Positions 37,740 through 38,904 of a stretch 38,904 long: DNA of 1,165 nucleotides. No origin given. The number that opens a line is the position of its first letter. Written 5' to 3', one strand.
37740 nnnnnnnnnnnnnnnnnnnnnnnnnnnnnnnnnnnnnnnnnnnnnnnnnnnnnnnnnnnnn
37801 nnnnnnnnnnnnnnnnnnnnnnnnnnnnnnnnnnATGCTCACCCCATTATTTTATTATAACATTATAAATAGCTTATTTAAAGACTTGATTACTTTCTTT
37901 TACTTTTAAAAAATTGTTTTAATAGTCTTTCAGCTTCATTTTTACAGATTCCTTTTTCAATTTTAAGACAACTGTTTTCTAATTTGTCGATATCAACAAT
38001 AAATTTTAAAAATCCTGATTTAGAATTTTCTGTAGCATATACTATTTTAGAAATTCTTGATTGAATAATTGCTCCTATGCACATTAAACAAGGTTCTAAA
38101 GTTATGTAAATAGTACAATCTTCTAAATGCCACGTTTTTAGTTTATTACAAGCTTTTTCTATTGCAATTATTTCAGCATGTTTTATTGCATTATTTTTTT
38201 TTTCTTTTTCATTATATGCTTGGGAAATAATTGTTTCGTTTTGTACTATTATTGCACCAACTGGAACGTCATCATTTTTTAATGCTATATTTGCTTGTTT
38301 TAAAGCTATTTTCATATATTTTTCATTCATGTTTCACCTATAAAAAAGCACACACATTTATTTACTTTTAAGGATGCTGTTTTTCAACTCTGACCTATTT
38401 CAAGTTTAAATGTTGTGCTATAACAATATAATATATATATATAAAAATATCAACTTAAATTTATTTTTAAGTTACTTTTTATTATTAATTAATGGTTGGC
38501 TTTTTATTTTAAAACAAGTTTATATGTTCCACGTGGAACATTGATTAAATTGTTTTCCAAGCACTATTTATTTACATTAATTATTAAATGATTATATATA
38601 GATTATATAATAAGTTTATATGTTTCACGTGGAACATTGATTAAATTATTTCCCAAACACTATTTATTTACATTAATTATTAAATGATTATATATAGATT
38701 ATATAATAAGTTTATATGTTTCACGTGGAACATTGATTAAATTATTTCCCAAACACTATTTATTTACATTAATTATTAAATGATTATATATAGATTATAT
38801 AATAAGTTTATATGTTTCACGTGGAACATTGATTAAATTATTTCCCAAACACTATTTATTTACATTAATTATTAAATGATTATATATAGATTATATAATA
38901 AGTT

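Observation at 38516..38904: Tandem array of consensus parS centromere sites on a 96-bp repeat, running off the window edge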

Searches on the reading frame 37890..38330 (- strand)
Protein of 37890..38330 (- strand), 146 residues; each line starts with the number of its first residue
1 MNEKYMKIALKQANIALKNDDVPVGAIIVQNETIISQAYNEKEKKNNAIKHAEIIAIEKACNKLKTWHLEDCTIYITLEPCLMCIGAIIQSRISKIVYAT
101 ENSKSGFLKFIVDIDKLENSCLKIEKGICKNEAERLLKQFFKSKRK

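Call 8: search_protein_families(library=pfam, proteins=[window:37890-38330:-])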
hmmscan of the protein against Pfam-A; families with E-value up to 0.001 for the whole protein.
window:37890-38330:- (146 aa): 4 families
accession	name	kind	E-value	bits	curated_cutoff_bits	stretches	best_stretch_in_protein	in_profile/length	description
PF14437.12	MafB19-deam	-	1.9e-39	135.3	27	1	3-145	4-142/142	MafB19-like deaminase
PF00383.29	dCMP_cyt_deam_1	-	2.9e-31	107.8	25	1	2-99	4-101/102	Cytidine and deoxycytidylate deaminase zinc-binding region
PF14439.12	Bd3614-deam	-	2.5e-06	27.9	38.5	1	18-102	4-92/113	Bd3614-like deaminase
PF18750.7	SNAD4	-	0.00014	22.4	27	1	37-90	22-73/130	Secreted Novel AID/APOBEC-like Deaminase 4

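Call 10: find_encoding_contigs(protein=window:37890-38330:-, flank=10000, max_places=10)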
Protein window:37890-38330:- (146 aa): 1 contig read that carries it; 1 place shown.
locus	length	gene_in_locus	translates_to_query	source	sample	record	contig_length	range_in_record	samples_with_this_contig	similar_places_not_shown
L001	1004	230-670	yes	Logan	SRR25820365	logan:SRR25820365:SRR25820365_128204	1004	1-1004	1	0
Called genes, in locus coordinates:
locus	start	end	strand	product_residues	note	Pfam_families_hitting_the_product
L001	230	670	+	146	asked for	PF00383:dCMP_cyt_deam_1, PF14437:MafB19-deam, PF14439:Bd3614-deam (weak)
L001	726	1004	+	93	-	?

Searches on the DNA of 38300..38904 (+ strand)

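Call 13: search_dna_similar(query=window:38516-38904:+, collection=plasmids, mode=distant)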
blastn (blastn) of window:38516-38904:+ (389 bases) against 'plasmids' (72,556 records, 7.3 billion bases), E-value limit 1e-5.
No match.

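Call 14: search_dna_similar(query=window:38516-38904:+, collection=phages, mode=distant)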
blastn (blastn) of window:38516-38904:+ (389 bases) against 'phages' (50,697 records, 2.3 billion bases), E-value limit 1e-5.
No match.

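Call 56: search_rna_families(source=window, start=38300, end=38904, threshold=evalue, max_evalue=1)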
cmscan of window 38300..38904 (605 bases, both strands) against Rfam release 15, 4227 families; matches with E-value up to 1: 1.
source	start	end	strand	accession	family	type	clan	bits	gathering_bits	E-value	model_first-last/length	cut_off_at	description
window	38332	38429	-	RF00169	Bacteria_small_SRP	Gene;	CL00003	50.8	40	3.9e-10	1-97/97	no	Bacterial small signal recognition particle RNA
